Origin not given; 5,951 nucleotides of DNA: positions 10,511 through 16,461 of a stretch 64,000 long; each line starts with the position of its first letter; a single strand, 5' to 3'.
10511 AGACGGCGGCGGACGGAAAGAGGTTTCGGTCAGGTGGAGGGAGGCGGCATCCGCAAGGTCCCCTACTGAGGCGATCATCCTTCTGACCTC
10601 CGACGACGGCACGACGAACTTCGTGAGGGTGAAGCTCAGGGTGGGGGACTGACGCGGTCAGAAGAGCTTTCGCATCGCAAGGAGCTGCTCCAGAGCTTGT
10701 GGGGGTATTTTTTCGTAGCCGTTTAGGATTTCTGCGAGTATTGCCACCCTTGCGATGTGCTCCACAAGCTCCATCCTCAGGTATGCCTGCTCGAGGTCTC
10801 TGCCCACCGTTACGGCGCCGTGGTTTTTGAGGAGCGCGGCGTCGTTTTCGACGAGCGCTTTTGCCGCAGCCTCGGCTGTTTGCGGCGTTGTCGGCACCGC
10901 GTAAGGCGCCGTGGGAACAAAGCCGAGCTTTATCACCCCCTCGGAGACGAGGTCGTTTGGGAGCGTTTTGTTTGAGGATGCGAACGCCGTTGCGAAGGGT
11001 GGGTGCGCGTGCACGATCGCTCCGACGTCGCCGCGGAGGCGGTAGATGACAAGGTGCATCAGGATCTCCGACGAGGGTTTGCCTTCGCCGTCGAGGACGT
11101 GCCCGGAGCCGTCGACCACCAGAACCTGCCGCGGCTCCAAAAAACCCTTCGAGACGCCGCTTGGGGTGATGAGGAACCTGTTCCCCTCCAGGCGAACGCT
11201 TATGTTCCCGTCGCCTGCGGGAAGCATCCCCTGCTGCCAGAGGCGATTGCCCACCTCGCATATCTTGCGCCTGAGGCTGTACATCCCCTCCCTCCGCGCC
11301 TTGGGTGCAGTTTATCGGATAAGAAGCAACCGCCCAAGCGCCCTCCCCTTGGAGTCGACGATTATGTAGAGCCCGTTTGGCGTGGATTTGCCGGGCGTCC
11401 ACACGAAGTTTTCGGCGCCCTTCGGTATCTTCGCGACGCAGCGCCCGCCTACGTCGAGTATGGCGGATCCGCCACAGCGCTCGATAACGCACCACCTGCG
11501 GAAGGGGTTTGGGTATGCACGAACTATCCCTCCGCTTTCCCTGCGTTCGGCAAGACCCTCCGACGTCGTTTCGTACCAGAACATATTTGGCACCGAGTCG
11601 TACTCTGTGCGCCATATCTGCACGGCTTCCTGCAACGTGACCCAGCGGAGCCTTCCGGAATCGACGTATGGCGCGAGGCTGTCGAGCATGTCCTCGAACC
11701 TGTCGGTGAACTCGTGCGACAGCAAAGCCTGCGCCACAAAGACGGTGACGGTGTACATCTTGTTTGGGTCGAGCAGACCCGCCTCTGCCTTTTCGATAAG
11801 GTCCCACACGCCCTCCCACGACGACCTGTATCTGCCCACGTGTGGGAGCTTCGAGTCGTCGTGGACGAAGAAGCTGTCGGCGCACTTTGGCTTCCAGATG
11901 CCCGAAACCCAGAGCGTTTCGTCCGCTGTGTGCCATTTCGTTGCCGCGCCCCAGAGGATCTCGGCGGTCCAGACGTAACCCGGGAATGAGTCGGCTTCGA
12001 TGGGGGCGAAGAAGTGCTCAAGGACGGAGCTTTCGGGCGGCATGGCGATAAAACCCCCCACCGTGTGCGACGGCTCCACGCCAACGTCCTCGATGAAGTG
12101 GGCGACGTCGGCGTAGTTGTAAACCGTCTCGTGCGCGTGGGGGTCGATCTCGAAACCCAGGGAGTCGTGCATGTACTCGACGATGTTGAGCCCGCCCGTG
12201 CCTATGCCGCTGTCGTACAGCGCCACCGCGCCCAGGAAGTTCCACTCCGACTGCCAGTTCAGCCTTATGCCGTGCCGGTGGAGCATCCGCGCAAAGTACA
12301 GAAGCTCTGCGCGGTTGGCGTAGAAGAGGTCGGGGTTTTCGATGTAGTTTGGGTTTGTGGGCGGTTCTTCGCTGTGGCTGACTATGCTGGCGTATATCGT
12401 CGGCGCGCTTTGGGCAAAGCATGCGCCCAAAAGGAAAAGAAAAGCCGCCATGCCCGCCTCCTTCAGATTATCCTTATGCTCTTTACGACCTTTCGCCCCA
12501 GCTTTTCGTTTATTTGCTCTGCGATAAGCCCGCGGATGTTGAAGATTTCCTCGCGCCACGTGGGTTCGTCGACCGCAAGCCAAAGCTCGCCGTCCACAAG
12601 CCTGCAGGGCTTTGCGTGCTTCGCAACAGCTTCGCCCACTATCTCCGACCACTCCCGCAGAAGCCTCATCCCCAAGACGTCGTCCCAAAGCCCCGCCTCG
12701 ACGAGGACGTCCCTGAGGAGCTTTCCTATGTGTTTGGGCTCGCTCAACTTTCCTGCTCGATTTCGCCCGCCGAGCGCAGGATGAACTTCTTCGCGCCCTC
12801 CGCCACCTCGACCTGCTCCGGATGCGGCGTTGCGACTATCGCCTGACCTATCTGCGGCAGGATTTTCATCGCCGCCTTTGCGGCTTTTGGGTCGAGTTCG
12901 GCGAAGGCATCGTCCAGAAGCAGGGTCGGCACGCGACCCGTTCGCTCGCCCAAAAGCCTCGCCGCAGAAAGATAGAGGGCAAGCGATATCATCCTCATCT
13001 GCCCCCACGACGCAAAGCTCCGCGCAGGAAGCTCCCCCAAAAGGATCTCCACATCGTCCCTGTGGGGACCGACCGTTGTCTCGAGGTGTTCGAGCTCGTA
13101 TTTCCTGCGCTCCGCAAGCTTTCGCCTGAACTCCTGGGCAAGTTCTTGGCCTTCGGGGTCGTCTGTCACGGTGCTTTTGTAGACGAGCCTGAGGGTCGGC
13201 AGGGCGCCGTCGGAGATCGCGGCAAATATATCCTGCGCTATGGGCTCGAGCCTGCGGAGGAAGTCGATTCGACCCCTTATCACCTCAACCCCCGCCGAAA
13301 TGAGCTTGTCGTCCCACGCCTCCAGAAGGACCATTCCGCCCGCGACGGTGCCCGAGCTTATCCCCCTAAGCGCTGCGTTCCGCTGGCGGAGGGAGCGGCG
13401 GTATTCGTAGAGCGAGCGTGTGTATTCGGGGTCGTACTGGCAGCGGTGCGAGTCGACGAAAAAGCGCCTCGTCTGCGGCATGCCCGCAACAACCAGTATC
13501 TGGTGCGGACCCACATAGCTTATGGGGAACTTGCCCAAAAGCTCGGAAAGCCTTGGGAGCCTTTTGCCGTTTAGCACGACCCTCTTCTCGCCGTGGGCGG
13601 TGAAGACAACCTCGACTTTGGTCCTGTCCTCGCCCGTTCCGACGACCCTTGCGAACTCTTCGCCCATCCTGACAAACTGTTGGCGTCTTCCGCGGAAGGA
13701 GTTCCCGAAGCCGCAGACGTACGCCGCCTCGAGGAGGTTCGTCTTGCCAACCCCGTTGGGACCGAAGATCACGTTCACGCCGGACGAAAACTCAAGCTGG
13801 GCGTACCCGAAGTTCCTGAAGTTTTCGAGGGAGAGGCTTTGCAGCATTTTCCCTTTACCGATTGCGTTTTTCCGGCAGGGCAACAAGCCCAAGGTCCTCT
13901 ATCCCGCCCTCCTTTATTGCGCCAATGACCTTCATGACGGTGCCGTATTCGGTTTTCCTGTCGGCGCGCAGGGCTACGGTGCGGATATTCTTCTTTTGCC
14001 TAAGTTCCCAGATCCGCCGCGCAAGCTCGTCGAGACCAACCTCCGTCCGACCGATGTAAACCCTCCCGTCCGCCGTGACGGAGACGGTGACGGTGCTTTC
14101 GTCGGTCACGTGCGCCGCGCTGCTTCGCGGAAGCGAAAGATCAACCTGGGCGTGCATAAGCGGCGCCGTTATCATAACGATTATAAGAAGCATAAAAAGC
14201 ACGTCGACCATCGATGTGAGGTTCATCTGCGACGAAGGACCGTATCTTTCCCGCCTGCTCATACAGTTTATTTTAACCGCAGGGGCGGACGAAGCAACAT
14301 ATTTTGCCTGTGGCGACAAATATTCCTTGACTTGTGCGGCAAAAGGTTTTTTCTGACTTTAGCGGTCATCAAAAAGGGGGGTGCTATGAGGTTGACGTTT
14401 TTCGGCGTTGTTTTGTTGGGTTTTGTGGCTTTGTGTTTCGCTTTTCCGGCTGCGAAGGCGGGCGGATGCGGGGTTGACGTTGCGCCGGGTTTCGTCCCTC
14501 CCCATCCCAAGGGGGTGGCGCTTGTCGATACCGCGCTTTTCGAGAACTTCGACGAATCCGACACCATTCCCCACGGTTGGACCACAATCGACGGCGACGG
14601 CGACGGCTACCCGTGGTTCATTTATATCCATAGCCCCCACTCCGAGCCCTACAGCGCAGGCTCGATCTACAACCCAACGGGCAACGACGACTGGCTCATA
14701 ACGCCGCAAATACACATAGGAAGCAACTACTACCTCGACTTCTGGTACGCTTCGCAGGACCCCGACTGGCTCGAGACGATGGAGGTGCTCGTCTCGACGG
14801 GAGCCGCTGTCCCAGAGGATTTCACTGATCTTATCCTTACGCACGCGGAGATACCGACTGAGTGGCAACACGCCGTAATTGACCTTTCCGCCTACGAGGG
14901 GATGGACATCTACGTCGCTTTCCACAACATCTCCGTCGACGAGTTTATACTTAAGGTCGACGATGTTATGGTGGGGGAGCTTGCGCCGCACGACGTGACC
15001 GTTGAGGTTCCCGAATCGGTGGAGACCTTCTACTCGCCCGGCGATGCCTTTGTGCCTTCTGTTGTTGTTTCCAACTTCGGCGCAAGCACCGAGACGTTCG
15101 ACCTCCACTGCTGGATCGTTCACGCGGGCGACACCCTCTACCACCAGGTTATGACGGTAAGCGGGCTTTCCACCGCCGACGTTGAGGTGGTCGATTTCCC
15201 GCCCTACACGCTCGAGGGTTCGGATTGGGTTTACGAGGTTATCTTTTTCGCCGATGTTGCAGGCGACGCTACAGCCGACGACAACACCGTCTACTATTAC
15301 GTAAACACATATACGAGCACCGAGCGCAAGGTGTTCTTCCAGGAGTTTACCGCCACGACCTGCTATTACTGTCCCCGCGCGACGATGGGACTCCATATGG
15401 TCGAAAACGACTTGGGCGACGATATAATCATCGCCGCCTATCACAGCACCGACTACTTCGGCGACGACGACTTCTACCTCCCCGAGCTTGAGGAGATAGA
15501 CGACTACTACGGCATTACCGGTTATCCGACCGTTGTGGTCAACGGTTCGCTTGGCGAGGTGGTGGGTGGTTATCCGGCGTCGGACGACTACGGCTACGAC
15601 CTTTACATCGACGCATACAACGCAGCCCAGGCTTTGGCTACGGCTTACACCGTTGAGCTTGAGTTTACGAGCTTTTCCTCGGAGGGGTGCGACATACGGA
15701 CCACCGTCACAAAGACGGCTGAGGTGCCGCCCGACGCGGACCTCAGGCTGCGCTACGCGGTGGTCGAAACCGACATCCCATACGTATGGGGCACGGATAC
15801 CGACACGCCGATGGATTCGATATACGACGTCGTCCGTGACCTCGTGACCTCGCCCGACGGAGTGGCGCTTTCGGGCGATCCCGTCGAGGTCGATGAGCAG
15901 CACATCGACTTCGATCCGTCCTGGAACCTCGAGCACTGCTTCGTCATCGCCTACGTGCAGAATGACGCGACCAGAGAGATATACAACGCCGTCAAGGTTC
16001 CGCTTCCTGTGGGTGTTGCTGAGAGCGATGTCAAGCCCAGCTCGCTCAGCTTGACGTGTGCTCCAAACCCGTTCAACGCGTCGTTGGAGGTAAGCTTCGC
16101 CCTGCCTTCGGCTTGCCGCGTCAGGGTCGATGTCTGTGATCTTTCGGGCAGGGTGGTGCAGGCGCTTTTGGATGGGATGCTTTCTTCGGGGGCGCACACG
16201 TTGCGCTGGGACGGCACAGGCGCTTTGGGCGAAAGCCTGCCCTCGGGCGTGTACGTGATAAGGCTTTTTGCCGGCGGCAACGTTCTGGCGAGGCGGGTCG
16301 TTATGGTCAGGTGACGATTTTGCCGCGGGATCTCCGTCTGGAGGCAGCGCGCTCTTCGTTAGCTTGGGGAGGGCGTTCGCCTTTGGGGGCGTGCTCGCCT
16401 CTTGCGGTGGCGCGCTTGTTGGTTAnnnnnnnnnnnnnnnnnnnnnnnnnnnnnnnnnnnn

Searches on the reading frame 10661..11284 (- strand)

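Call 18: search_protein_families(library=pfam, proteins=[window:10661-11284:-], max_evalue=0.001)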
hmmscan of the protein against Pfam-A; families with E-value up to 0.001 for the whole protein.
window:10661-11284:- (208 aa): 1 family
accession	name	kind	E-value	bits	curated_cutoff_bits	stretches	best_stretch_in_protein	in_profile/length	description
PF00596.27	Aldolase_II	-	2.1e-51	174.9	22.2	1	7-181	2-182/183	Class II Aldolase and Adducin N-terminal domain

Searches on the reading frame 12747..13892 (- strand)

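Call 14: search_protein_families(library=pfam, proteins=[window:12747-13892:-], max_evalue=0.001)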
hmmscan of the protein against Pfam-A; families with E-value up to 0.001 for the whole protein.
window:12747-13892:- (382 aa): 6 families
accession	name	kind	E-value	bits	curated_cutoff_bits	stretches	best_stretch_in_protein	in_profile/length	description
PF02463.25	SMC_N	-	1e-17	64.8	40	1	16-369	1-210/220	RecF/RecN/SMC N terminal domain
PF13476.12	AAA_23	-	2.9e-15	57.9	27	1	19-114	1-87/201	AAA domain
PF13175.12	AAA_15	-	2.5e-08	34.4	32.1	1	16-56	1-42/374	AAA ATPase domain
PF13304.12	AAA_21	-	1.2e-07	32.6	27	1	39-72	1-52/304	AAA domain, putative AbiEii toxin, Type IV TA system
PF13558.12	SbcC_Walker_B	-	2.5e-05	24.9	27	1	297-345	36-88/90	SbcC/RAD50-like, Walker B motif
PF13514.12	AAA_27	-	0.00014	21.9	22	1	17-69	3-58/206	AAA domain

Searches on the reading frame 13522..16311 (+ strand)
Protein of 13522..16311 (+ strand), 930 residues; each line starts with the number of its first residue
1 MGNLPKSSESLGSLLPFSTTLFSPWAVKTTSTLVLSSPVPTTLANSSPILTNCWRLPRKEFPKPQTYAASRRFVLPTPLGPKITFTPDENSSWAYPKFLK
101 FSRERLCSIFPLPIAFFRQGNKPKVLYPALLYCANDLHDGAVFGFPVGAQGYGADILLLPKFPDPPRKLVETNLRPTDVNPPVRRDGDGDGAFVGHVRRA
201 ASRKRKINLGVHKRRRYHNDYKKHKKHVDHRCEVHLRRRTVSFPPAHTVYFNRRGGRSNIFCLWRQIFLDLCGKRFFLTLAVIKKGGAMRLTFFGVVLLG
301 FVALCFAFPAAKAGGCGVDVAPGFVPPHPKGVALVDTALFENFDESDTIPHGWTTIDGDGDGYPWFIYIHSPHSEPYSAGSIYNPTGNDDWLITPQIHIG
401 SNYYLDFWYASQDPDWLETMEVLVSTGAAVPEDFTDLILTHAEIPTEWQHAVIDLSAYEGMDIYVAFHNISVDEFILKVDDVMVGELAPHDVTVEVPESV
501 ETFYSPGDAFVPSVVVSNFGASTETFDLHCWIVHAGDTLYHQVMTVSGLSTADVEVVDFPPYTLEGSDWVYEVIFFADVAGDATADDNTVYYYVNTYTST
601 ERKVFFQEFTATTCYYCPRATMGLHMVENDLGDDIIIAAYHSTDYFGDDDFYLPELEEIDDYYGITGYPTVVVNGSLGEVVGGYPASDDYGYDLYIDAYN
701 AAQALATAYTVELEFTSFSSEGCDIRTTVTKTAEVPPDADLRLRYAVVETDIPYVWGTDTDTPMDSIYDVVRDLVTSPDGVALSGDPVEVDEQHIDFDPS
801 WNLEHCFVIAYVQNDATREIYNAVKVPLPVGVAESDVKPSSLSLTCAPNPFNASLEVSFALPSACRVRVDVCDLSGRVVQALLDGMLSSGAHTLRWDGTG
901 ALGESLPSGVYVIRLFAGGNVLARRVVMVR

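Call 15: search_protein_families(library=pfam, proteins=[window:13522-16311:+], max_evalue=0.001)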
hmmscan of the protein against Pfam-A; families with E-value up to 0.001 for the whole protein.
window:13522-16311:+ (930 aa): 3 families
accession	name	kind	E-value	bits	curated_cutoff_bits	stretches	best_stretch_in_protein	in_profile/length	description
PF07675.18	Cleaved_Adhesin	-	3.7e-14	53.5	21.4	1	338-484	3-174/174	Cleaved Adhesin Domain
PF11551.14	Omp28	-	1.1e-09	38.8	34.9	1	659-828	4-167/171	Outer membrane protein Omp28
PF13860.13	FlgD_ig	-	6.1e-07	29.8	27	1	855-914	12-72/79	FlgD Ig-like domain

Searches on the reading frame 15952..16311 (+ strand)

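Call 105: search_protein_families(library=ncbifam, proteins=[window:15952-16311:+], max_evalue=0.1)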
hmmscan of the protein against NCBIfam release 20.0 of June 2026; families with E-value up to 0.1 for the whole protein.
window:15952-16311:+ (120 aa): 10 families
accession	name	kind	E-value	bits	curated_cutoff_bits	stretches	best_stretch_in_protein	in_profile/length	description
NF005176.1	PRK06655.1-1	equivalog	1.6e-07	31.5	230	1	51-106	93-148/197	flagellar hook assembly protein FlgD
NF033707.1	T9SS_sortase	equivalog_domain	2.1e-07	29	420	1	26-106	991-1076/1095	type IX secretion system sortase PorU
NF009276.0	PRK12633.1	equivalog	5.2e-07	29.6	383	1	53-107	127-181/234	flagellar basal body rod modification protein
TIGR04183.1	Por_Secre_tail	domain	2.9e-06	27.2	23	1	38-117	3-70/72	T9SS type A sorting domain-containing protein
NF009277.0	PRK12634.1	equivalog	0.00018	21.7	333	1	47-103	114-170/221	flagellar basal body rod modification protein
NF038113.1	T9SSA_dep_M36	equivalog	0.0019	16.4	885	1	33-116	792-866/869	T9SS-dependent M36 family metallopeptidase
NF009453.0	PRK12813.1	equivalog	0.0022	17.6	264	1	59-116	128-184/223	flagellar basal body rod modification protein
NF009452.0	PRK12812.1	equivalog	0.0074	15.5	258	1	57-105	154-204/289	flagellar basal body rod modification protein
NF052323.1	T9SSA_dep_M6i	equivalog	0.043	11.7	600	1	38-105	962-1024/1043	T9SS-dependent M6-like inactivated metalloprotease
NF053608.1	Lsa66_OmpA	equivalog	0.085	11.3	700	1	63-107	185-228/581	fibronectin-binding adhesin Lsa66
